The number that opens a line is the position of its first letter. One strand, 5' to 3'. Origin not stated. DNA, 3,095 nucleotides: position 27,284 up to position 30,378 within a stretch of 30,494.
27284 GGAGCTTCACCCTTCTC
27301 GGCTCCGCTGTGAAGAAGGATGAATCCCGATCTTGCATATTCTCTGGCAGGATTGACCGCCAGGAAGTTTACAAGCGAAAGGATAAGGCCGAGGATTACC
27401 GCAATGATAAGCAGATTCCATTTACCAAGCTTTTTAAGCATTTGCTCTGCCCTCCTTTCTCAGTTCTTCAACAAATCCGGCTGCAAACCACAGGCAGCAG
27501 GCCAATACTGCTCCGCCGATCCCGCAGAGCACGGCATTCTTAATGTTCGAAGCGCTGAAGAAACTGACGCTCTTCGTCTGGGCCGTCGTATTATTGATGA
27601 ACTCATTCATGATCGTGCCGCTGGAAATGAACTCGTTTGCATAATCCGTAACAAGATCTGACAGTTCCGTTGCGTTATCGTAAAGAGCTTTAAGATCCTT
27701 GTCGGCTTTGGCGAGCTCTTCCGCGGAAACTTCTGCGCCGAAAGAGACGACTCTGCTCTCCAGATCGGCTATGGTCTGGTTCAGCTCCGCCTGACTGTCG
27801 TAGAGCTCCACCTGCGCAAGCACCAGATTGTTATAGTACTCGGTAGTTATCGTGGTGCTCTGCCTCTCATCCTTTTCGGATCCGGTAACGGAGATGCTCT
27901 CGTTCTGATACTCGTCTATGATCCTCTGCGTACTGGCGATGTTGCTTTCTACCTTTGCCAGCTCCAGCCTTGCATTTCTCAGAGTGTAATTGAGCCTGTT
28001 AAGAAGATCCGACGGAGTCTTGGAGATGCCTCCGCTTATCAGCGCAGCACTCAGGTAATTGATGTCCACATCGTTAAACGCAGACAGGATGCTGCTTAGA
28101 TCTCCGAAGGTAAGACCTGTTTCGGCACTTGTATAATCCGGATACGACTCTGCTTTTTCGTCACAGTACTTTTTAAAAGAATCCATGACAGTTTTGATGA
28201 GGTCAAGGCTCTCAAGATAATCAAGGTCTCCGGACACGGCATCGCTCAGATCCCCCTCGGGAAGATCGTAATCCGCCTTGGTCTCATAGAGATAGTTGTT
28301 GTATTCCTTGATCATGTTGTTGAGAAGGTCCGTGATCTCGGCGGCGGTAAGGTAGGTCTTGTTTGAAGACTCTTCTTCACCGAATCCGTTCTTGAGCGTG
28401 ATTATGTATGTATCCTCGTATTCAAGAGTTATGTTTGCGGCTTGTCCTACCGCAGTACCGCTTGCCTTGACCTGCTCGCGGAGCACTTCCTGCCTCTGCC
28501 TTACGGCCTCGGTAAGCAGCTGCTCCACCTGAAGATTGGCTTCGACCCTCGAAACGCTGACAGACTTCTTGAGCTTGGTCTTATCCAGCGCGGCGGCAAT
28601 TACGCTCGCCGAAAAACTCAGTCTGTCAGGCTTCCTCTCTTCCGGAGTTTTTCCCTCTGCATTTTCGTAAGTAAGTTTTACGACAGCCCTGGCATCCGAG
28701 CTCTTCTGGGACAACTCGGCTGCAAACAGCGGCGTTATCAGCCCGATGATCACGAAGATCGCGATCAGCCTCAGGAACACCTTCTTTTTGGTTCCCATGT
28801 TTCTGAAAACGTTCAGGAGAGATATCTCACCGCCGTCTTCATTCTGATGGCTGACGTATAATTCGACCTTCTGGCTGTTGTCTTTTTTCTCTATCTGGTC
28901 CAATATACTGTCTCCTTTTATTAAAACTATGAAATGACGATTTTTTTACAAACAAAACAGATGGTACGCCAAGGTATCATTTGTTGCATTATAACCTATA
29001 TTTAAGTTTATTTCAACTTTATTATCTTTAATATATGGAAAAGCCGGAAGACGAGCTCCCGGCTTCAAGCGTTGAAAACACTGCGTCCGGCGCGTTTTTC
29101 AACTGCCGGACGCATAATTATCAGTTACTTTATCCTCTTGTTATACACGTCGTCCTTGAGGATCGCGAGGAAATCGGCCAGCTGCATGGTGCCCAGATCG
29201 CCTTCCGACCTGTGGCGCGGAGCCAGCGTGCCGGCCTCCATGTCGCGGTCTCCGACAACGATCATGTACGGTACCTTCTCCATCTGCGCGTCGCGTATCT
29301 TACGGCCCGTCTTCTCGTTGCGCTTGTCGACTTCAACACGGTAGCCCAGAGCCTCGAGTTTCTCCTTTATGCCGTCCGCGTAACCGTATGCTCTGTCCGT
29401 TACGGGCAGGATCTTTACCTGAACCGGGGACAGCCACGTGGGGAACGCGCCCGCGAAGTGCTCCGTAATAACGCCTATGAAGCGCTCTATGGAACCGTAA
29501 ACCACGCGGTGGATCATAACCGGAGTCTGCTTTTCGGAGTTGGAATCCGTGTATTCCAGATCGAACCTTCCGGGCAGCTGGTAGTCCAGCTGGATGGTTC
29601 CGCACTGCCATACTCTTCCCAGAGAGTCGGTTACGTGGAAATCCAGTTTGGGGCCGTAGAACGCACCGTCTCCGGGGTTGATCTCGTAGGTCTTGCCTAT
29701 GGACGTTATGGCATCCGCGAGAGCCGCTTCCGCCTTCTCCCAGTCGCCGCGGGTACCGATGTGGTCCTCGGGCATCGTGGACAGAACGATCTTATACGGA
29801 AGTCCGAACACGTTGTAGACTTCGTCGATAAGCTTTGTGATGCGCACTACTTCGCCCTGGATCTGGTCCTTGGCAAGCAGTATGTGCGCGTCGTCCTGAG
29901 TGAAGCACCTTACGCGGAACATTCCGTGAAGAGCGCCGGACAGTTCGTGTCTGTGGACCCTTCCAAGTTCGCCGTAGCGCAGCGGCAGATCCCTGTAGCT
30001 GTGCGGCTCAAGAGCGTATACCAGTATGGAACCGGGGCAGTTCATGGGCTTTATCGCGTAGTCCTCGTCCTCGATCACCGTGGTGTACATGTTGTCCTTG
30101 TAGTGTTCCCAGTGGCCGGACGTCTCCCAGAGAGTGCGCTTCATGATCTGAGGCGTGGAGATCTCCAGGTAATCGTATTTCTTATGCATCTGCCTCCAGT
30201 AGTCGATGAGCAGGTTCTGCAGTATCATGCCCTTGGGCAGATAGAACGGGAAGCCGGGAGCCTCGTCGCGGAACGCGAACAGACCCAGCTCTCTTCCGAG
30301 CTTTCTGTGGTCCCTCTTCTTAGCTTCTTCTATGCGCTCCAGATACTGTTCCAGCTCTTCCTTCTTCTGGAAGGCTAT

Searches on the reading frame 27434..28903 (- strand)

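Call 3: search_protein_families(library=pfam, proteins=[window:27434-28903:-])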
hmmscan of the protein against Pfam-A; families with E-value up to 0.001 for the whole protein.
window:27434-28903:- (489 aa): 0 families

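Call 5: search_protein_families(library=ncbifam, proteins=[window:27434-28903:-], max_evalue=0.00001)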
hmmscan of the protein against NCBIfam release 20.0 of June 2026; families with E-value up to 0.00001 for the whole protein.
window:27434-28903:- (489 aa): 0 families

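Call 14: search_protein_families(library=pfam, proteins=[window:27434-28903:-], max_evalue=1)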
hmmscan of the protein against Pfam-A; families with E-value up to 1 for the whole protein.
window:27434-28903:- (489 aa): 2 families
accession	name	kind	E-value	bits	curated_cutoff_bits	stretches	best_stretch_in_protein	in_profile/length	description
PF18394.6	TBK1_CCD1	-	0.15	12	25.9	1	365-444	69-146/256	TANK-binding kinase 1 coiled-coil domain 1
PF04406.19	TP6A_N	-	0.18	12.1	26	1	351-382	24-50/62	Type IIB DNA topoisomerase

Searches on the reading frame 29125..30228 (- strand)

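Call 83: search_protein_families(library=pfam, proteins=[window:29125-30228:-], max_evalue=0.001)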
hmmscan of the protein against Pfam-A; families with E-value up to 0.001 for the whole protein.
window:29125-30228:- (367 aa): 2 families
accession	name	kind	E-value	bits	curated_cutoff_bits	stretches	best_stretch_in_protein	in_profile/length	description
PF00587.30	tRNA-synt_2b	-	3.7e-45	154.6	29.3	1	51-258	4-179/179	tRNA synthetase class II core domain (G, H, P, S and T)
PF03129.25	HGTP_anticodon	-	3.8e-22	78.7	21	1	270-359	1-93/94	Anticodon binding domain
